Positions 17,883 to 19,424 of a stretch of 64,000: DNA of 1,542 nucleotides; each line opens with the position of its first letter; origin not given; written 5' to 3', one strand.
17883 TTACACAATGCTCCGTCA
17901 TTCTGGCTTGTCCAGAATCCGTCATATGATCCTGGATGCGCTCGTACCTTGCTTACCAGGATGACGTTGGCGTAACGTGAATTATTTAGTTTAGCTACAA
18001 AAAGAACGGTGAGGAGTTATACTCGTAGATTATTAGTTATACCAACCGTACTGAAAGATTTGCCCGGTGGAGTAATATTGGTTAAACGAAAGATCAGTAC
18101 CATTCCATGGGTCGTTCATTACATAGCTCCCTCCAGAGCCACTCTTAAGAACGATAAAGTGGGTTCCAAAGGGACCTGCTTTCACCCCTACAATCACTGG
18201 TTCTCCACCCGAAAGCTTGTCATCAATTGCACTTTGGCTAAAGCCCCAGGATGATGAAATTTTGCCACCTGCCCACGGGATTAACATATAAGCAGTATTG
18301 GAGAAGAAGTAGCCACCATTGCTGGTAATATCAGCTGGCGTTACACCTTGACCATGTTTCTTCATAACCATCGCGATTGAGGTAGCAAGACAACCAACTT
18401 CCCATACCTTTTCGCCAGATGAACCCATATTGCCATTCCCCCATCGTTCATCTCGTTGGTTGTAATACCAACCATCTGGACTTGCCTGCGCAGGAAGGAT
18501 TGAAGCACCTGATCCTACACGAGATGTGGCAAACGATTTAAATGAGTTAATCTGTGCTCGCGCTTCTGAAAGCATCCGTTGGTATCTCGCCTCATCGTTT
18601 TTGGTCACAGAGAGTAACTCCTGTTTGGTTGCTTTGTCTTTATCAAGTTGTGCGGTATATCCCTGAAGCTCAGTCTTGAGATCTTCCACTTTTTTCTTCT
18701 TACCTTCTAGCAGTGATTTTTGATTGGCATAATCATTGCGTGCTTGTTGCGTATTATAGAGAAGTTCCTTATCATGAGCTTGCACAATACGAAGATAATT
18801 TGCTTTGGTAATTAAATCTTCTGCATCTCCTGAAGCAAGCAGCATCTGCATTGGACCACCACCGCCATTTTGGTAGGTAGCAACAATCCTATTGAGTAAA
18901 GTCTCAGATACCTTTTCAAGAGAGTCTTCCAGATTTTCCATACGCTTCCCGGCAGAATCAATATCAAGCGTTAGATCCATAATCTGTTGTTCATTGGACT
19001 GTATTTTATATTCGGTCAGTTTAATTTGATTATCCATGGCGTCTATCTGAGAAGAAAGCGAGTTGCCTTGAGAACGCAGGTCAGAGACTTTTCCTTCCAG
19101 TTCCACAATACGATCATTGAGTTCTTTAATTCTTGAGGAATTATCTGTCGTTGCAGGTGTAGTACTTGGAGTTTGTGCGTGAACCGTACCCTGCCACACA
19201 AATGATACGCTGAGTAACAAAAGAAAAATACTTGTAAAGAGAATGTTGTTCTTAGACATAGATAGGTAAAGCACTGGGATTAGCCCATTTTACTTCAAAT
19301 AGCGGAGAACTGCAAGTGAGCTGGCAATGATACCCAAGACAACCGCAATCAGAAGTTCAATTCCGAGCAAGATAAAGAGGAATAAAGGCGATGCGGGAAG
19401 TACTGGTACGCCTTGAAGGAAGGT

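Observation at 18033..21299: ftsE-ftsX followed by a coiled-coil protein with a C39-like cysteine peptidase domain: a PcsB/EnvC analog with a different hydrolase module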

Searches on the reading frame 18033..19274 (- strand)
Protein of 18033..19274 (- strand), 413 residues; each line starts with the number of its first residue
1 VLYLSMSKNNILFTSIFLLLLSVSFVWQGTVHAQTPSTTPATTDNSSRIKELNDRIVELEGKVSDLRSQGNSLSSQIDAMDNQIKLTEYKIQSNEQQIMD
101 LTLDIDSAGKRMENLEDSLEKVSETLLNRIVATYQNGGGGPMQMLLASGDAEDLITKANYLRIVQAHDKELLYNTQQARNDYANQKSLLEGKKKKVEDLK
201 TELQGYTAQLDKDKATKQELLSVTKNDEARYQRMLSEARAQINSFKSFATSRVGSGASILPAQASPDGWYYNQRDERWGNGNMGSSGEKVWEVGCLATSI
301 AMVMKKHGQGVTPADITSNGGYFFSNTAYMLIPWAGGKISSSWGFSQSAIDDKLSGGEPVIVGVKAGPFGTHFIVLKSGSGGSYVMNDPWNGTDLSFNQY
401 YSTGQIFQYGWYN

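Call 3: search_protein_families(library=pfam, proteins=[window:18033-19274:-], max_evalue=1)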
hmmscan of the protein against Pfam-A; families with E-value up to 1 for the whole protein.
window:18033-19274:- (413 aa): 46 families (the best 25 are shown)
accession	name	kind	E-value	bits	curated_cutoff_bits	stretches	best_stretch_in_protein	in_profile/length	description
PF24568.1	CC_PcsB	-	9.9e-06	25.8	27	1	113-179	2-69/75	Peptidoglycan hydrolase PcsB, coiled-coil domain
PF13529.12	Peptidase_C39_2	-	3.1e-05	25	24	1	270-390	5-143/143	Peptidase_C39 like family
PF00038.26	Filament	-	0.00012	22.3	40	2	167-245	188-268/313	Intermediate filament protein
PF08614.16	ATG16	-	0.0007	20.3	33.7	1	32-124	58-151/200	Autophagy protein 16 (ATG16)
PF12795.12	MscS_porin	-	0.0013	18.9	34.4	1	34-119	65-150/238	Mechanosensitive ion channel porin domain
PF24481.2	CT398_CC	-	0.0017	18.7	27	1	41-122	23-107/180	CT398-like coiled coil hairpin domain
PF25014.1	NET2A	-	0.0017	18.7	33.1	1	44-124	122-202/235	NET2A-like domain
PF11932.13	DUF3450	-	0.002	17.9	32.6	1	19-126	2-109/241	Protein of unknown function (DUF3450)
PF07926.17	TPR_MLP1_2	-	0.0035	17.8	36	1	47-80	96-129/129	TPR/MLP1/MLP2-like protein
PF17078.10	SHE3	-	0.0035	17.5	30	2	161-238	33-110/228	SWI5-dependent HO expression protein 3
PF12329.13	TMF_DNA_bd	-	0.0071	16.7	35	1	62-121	13-72/74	TATA element modulatory factor 1 DNA binding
PF05667.16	CCDC22_CC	-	0.0074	15.9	39.2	1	41-122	199-304/477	CCDC22 protein coiled-coil region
PF05377.16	FlaC_arch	-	0.0079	17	27.8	1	48-85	1-38/55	Flagella accessory protein C (FlaC)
PF05010.19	TACC_C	-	0.0085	16.3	29.9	1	166-243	68-145/201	Transforming acidic coiled-coil-containing protein (TACC), C-terminal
PF08647.16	BRE1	-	0.013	16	27.9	1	53-125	2-74/95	BRE1 E3 ubiquitin ligase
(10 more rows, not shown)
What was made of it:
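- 18516..19139 (-): Coiled-coil scaffold, residues 46-253. The helices are 46-137 (kinked at 70-72), a short helix at 141-147, 151-224 and 228-253. The last helix co-varies with the catalytic module. CC_PcsB matches residues 113-179 (call 3).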

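Call 4: search_protein_families(library=ncbifam, proteins=[window:18033-19274:-], max_evalue=1)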
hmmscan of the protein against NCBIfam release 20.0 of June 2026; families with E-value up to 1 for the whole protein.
window:18033-19274:- (413 aa): 30 families (the best 25 are shown)
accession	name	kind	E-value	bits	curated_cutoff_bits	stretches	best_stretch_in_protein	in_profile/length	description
NF008644.1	PRK11637.1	equivalog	4.1e-09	35.9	270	1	44-241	1-198/385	murein hydrolase activator EnvC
NF046048.1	NlpC_P60_DIP1281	equivalog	8.4e-09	34.8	517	1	31-250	16-230/587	DIP1281 family NlpC/P60 protein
NF045487.1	ASRP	equivalog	8.4e-08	31.3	300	2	44-123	373-456/593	archaea-specific SMC-related protein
NF033741.1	NlpC_p60_RipA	exception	4.4e-07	29.3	625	1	41-272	16-244/457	NlpC/P60 family peptidoglycan endopeptidase RipA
NF038218.1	IcmG_DotF_IVB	equivalog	1.4e-05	25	200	1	33-116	103-186/266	type IVB secretion system protein IcmG/DotF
TIGR02168.1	SMC_prok_B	equivalog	0.00015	19.7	567.35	1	37-240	767-981/1181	chromosome segregation protein SMC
TIGR04523.1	Mplasa_alph_rch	subfamily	0.00016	19.7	270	1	47-117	204-274/745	helix-rich protein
TIGR02231.1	TIGR02231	subfamily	0.00017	20.4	112.6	2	41-123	65-150/524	mucoidy inhibitor MuiA family protein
NF002572.0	PRK02224.1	equivalog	0.00051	18.4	1087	1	41-125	336-420/888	DNA double-strand break repair ATPase Rad50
NF041035.1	Rad50_Halo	equivalog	0.00092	17.7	1000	1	44-244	248-437/883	DNA double-strand break repair ATPase Rad50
TIGR02169.1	SMC_prok_A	equivalog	0.0022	15.7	729.4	1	46-233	272-460/1165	chromosome segregation protein SMC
NF003034.1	PRK03918.1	equivalog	0.0027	15.7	700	1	43-124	203-287/878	DNA double-strand break repair ATPase Rad50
NF047515.1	SpiroCoCo_C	equivalog_domain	0.003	16.7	125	1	45-124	112-194/313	SpiroCoCo family coiled-coil protein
NF038350.1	taxis_HmpF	equivalog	0.0055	15.1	200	2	52-124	471-543/553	pilus motility taxis protein HmpF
NF033885.1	conj_TraP_IncI1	equivalog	0.011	15.5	135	1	29-106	61-138/217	conjugal transfer protein TraP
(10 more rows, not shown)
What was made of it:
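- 18516..19139 (-): The EnvC, DIP1281 and RipA NCBIfam models align co-linearly (call 4).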

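Call 5: search_solved_structures(query=window:18033-19274:-, max_evalue=10, show_alignments=3)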
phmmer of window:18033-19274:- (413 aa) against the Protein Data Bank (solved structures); distinct sequences matched with E-value up to 10: 34.
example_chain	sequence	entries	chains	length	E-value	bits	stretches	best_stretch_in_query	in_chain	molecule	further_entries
4lin_A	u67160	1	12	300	0.054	16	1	42-98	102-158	Tail needle protein gp26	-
2yo3_A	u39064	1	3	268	0.073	15.6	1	58-138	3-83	GENERAL CONTROL PROTEIN GCN4, PUTATIVE INNER MEMBRANE PROTEIN, GENERAL CONTROL PROTEIN GCN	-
5cws_E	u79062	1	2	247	0.1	15.1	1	45-116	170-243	Nucleoporin NUP57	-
3n7n_E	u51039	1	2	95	0.1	15.1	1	168-245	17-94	Monopolin complex subunit LRS4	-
7tbi_O1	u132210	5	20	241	0.11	15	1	45-116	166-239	Nup49 | NUP54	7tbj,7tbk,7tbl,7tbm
8aud_A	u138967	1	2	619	0.16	14.5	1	48-230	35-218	Cell wall-associated hydrolases (Invasion-associated proteins)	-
4nrj_B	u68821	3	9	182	0.32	13.5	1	46-138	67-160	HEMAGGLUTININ HA2 CHAIN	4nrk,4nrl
4q4g_X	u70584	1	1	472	0.37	13.3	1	63-348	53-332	Peptidoglycan endopeptidase RipA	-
4q4t_A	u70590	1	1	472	0.37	13.3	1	63-348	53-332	Peptidoglycan endopeptidase RipA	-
4q4n_A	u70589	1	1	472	0.37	13.3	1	63-348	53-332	Peptidoglycan endopeptidase RipA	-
6uui_X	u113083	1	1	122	0.57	12.7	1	182-246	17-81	Keratin, type I cytoskeletal 10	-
1l4a_D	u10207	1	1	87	0.58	12.7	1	35-100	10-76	S-SNAP25 fusion protein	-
8hd0_E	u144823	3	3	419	0.61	12.6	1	41-247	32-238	Murein hydrolase activator EnvC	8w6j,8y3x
6fia_A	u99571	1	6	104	0.74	12.3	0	55-93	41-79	LINE-1 retrotransposable element ORF1 protein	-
4zry_A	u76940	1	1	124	0.76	12.3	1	181-246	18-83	Keratin, type I cytoskeletal 10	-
6ewy_A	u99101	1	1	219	1.2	11.6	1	65-237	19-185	Peptidoglycan endopeptidase RipA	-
6tpi_A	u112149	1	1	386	8.3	8.8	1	45-247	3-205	Murein hydrolase activator EnvC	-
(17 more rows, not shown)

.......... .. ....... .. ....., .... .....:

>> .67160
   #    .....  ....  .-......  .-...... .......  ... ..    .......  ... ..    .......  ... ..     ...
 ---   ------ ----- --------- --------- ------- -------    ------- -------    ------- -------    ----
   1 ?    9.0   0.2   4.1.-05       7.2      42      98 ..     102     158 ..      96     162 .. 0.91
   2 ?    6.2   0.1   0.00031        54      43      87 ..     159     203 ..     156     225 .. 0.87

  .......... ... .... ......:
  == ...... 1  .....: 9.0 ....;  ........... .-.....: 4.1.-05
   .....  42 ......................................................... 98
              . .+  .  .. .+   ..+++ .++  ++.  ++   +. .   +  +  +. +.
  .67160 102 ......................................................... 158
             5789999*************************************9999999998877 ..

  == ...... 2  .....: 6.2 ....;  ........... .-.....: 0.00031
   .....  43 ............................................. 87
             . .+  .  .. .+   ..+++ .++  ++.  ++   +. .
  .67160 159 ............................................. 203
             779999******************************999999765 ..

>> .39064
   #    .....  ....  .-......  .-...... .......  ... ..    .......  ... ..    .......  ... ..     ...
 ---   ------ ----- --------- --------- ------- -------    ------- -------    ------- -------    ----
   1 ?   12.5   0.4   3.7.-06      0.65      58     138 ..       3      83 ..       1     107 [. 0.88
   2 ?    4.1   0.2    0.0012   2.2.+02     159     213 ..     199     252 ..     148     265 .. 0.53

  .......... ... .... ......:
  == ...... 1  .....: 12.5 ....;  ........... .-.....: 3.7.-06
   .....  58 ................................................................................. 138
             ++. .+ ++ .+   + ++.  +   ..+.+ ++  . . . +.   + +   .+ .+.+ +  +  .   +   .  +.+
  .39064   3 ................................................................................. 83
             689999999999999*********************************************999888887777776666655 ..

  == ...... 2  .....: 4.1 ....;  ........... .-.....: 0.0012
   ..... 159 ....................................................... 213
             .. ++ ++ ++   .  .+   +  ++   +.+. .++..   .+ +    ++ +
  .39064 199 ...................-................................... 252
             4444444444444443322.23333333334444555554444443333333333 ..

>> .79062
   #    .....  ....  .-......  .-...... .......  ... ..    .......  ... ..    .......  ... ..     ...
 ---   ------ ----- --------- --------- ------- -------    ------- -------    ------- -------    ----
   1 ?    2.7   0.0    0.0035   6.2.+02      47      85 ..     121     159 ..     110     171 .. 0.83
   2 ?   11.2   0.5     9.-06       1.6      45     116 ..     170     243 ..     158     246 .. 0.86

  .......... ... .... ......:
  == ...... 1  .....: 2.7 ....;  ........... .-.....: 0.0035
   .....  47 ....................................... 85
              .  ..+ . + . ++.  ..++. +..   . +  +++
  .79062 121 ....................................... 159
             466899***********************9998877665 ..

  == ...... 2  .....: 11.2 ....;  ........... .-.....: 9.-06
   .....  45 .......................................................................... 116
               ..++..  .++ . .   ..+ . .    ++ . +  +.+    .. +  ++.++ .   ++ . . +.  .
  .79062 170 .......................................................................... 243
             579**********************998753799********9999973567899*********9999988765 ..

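Call 6: find_homologous_proteins(query=window:18033-19274:-)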
Query window:18033-19274:- (413 aa): 1158 proteins with E <= 0.001 among 5884 candidates; the best 120 are listed.
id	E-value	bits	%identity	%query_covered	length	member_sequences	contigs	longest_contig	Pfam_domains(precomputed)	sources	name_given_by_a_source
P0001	3.7e-269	910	100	99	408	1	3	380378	PF13529.14,PF24568.2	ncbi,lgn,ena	ncbi:MAG: hypothetical protein AAB553_01950 [Patescibacteria group bacterium]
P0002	1.9e-193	661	73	98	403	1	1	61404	PF13529.14,PF24568.2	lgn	-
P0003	3.6e-185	634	70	98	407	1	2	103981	PF13529.14,PF24568.2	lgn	-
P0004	7.4e-175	600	65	99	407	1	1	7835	PF05010.20,PF24161.2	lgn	-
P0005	6.0e-174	597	69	90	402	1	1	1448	PF13529.14,PF24568.2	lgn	-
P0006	9.0e-173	593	65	98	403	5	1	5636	PF13529.14,PF24568.2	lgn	-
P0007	1.6e-172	592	64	97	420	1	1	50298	PF08614.17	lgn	-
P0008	3.9e-171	588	64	99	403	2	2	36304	PF13529.14,PF24568.2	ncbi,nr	ncbi:MAG: hypothetical protein H0W89_03435 [Candidatus Levybacteria bacterium]|nr:hypothetical prote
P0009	7.6e-171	587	63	96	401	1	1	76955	PF13529.14,PF24568.2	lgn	-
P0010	8.6e-171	587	64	99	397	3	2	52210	PF13529.14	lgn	-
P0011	6.5e-170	584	66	97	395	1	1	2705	PF13529.14,PF02403.28,PF00038.27,PF24568.2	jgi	jgi:peptidoglycan hydrolase CwlO-like protein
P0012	1.3e-169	583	63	99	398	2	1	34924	PF13529.14,PF24568.2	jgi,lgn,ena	jgi:peptidoglycan hydrolase CwlO-like protein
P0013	2.0e-167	576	60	99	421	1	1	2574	PF08614.17,PF13529.14,PF24568.2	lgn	-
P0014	2.2e-167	575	62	99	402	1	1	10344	PF24568.2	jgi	jgi:peptidoglycan hydrolase CwlO-like protein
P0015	2.4e-167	575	67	89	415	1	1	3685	PF13529.14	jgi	jgi:peptidoglycan hydrolase CwlO-like protein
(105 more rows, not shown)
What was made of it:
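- Closest known: RipC of mycobacteria and corynebacteria, and CwlO of Bacillus subtilis. Same: JGI auto-annotation calls the family 'CwlO-like' (call 6).
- Checked: NCBI's model starts at the ATG at 19259 and gives 408 aa (P0001, call 6).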

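Call 14: find_related_loci(query=A1, collection=genome_contigs, flank=5000)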
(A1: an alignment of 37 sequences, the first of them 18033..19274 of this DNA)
Query A1 (413 aa) in genome_contigs; peptide patterns used: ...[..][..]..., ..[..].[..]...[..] (x = any residue, [..] = any of these).
63 stretches matched a pattern; 47 encode a relative of the query (tblastn E <= 1e-3); 47 distinct loci.
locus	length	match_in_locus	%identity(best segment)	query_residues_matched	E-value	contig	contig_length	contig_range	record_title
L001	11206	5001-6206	64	6-413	0e+0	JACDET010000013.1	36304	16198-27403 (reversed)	MAG: Candidatus Levyibacteriota bacterium isolate MGR_bin367 SD2903_NODE_109_length_36304_cov_1.138624, whole genome sho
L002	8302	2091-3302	64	11-413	7e-176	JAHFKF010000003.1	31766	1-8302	MAG: Candidatus Levyibacteriota bacterium isolate nzgw403 NODE_772_length_31767_cov_3.473930, whole genome shotgun seque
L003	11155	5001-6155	66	16-413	3e-174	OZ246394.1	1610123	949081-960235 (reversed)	MAG: uncultured Gammaproteobacteria bacterium isolate SRP292972_co1_11 genome assembly, chromosome: 1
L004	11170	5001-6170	63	3-413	4e-170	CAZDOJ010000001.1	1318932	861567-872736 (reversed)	MAG TPA_asm: uncultured Gammaproteobacteria bacterium isolate SRP292972_co3_93 genome assembly, contig: NODE_1_length_13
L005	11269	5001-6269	58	1-412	7e-163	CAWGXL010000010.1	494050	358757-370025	MAG: uncultured bacterium isolate MFD09206.bin.2.20 genome assembly, contig: contig_853, whole genome shotgun sequence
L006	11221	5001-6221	60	4-413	1e-161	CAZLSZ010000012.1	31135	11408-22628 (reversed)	MAG TPA_asm: uncultured Gammaproteobacteria bacterium isolate SRP170004_co1_21 genome assembly, contig: NODE_2049_length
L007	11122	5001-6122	60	35-411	2e-151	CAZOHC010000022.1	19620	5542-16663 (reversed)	MAG TPA_asm: uncultured Gammaproteobacteria bacterium isolate SRP144015_co1_130 genome assembly, contig: NODE_1391_lengt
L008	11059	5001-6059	60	59-413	7e-151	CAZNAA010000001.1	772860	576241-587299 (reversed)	MAG TPA_asm: uncultured Gammaproteobacteria bacterium isolate SRP192515_co1_126 genome assembly, contig: NODE_1_length_7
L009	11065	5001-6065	58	56-413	5e-150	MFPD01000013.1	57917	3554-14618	MAG: Candidatus Levybacteria bacterium RIFCSPLOWO2_02_FULL_37_18 rifcsplowo2_02_scaffold_280, whole genome shotgun seque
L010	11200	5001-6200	55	11-413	8e-147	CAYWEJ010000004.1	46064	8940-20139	MAG TPA_asm: uncultured Gammaproteobacteria bacterium isolate SRP192515_co1_134 genome assembly, contig: NODE_577_length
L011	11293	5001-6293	48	4-413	4e-145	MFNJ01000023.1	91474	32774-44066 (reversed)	MAG: Candidatus Levybacteria bacterium RIFCSPHIGHO2_01_FULL_36_15 rifcsphigho2_01_scaffold_289, whole genome shotgun seq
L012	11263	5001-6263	55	2-413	1e-154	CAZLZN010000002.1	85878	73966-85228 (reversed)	MAG TPA_asm: uncultured Gammaproteobacteria bacterium isolate SRP278252_co2_871 genome assembly, contig: NODE_377_length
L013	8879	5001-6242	55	1-413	2e-140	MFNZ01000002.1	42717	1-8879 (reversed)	MAG: Candidatus Levybacteria bacterium RIFCSPHIGHO2_02_FULL_37_13 rifcsphigho2_02_scaffold_1006, whole genome shotgun se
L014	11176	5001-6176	49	6-413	6e-134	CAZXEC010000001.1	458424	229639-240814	MAG TPA_asm: uncultured Gammaproteobacteria bacterium isolate binchicken_co110_1207 genome assembly, contig: NODE_32_len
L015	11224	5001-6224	51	2-413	2e-133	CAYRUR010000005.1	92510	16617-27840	MAG TPA_asm: uncultured Gammaproteobacteria bacterium isolate SRP144015_co1_42 genome assembly, contig: NODE_126_length_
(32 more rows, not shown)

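Call 20: predict_structure(alignment_id=A1)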
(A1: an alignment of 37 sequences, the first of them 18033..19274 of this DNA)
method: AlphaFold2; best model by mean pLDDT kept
length: 413 residues; sequences in the alignment: 37
mean_pLDDT: 83.3   pTM: 0.59
mean pLDDT of the five models: 83.3, 82.4, 79.6, 79.0, 76.2
residues with pLDDT >= 90: 164; 70-90: 188; 50-70: 37; < 50: 24
segments of 3 or more residues with pLDDT < 50: 1-5, 27-43
pLDDT, mean of each block of 10 residues (from residue 1): 51 74 52 36 61 80 70 82 87 90 89 83 79 60 65 77 80 85 90 92 87 84 86 90 92 79 93 96 91 96 96 93 88 89 95 98 89 97 96 96 95 95
secondary structure, 60 per line:
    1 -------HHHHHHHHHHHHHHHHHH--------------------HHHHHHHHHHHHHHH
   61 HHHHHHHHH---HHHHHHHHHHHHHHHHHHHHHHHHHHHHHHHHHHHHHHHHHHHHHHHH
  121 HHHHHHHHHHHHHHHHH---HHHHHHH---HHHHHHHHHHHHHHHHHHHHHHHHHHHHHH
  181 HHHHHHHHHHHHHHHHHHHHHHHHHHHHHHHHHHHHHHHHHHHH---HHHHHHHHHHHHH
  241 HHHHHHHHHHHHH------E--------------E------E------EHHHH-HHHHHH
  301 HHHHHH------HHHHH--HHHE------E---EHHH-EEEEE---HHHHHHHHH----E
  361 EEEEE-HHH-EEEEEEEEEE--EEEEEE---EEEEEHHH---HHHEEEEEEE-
elements in order: H8-25 H46-69 H73-137 H141-147 H151-224 H228-253 H290-293 H295-306 H313-317 E339-343 H347-355 E360-365 E371-380 E383-388 E392-396 E406-412
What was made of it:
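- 18516..19139 (-): AlphaFold secondary structure (call 20).
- On FtsEX-partner coiled-coil proteins (EnvC / PcsB / CwlO / RipC class): There is a hydrophobic N-terminal helix at residues 8-25 (call 20).
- Checked: The helical region covers residues 46-253, about 210 aa rather than about 250 (call 20).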

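Call 23: fold_search(model_id=the predicted structure, library=pdb)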
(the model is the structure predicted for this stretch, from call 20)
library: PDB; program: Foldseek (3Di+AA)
matches with E <= 10: 677; with E <= 0.001: 1
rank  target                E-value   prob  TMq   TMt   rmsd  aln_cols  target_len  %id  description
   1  4cgk_A                8.7e-04  0.92  0.21  0.24  32.5       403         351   15  Crystal structure of the essential protein PcsB from Streptococcus pneumoniae (released 2014-05-21)
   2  4cgk_B                2.3e-03  0.54  0.15  0.18  32.8       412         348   16  Crystal structure of the essential protein PcsB from Streptococcus pneumoniae (released 2014-05-21)
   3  8idc_E                2.5e-03  0.99  0.29  0.38  14.9       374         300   12  Cryo-EM structure of Mycobacterium tuberculosis FtsEX/RipC complex in peptidisc (released 2023-10-04)
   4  8aud_B                2.8e-03  0.33  0.13  0.14  25.3       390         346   12  Structure of peptidoglycan hydrolase Cg1735 from Corynebacterium glutamicum, orthorhombic crystal form (released 2023-01-18)
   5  6tpi_A                4.0e-03  1.00  0.30  0.32  16.3       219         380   17  EnvC bound to the FtsX periplasmic domain (released 2020-11-04)
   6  8tzl_E                4.4e-03  0.92  0.26  0.29  28.2       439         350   11  Cryo-EM structure of Vibrio cholerae FtsE/FtsX/EnvC complex, full-length (released 2023-12-20)
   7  6ewy                  6.9e-03  1.00  0.27  0.48  16.1       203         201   16  RipA Peptidoglycan hydrolase (Rv1477, Mycobacterium tuberculosis) N-terminal domain (released 2018-05-02)
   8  7n87_MODEL_1_A        9.2e-03  1.00  0.21  0.51   4.6       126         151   21  Solution NMR structure of peptidase domain from Clostridium thermocellum PCAT1 (released 2021-12-29)
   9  5nnv_D                1.3e-02  0.99  0.27  0.40  21.9       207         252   15  Structure of a Bacillus subtilis Smc coiled coil middle fragment (released 2017-06-21)
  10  3k8u                  1.8e-02  1.00  0.22  0.58   4.1       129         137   16  Crystal Structure of the Peptidase Domain of Streptococcus ComA, a Bi-functional ABC Transporter Involved in Quorum Sens (released 2010-02-23)
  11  9c4k_B                1.8e-02  0.38  0.19  0.08  40.2       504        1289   10  Yersinia entomophaga holotoxin complex in prepore conformation (released 2025-12-31)
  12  9f5t_A                2.3e-02  0.63  0.19  0.31  12.3       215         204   14  Ubiquitin C-terminal clippase BpJOS (released 2025-04-23)
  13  5nnv_B                3.5e-02  0.77  0.17  0.27  23.2       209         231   17  Structure of a Bacillus subtilis Smc coiled coil middle fragment (released 2017-06-21)
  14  6l7e_A                4.0e-02  0.23  0.18  0.05  39.1       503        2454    8  Toxin Complex TcdA1-TcdB1-TccC2 (released 2020-11-04)
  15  9hmx_A                4.2e-02  0.75  0.15  0.27  13.6       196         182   15  Structure of SteB-RipA complex from Mycobacterium tuberculosis (released 2025-07-30)
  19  8aud_A                5.0e-02  0.44  0.23  0.27  20.7       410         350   16  Structure of peptidoglycan hydrolase Cg1735 from Corynebacterium glutamicum, orthorhombic crystal form (released 2023-01-18)
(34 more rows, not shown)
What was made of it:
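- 18516..19139 (-): Foldseek finds PcsB, RipC, EnvC and Cg1735 (call 23).
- On FtsEX-partner coiled-coil proteins (EnvC / PcsB / CwlO / RipC class): Foldseek's top matches are PcsB, RipC, Cg1735 and EnvC (call 23).
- Closest known: PcsB of Streptococcus pneumoniae. Same: It is the best whole-protein structural match (call 23), and Pfam CC_PcsB matches at 1e-5 (call 3).
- Closest known: RipC of mycobacteria and corynebacteria, and CwlO of Bacillus subtilis. Same: RipC chain 8idc_E is the third structural match (call 23).
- Foldseek with the full-length model (pLDDT 83) gives these top matches: PcsB 4cgk, FtsEX/RipC 8idc_E, Cg1735 8aud, EnvC 6tpi and 8tzl, and RipA-N 6ewy (calls 20, 23). The coiled coil is homologous to those of known FtsEX partners (calls 4, 23).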
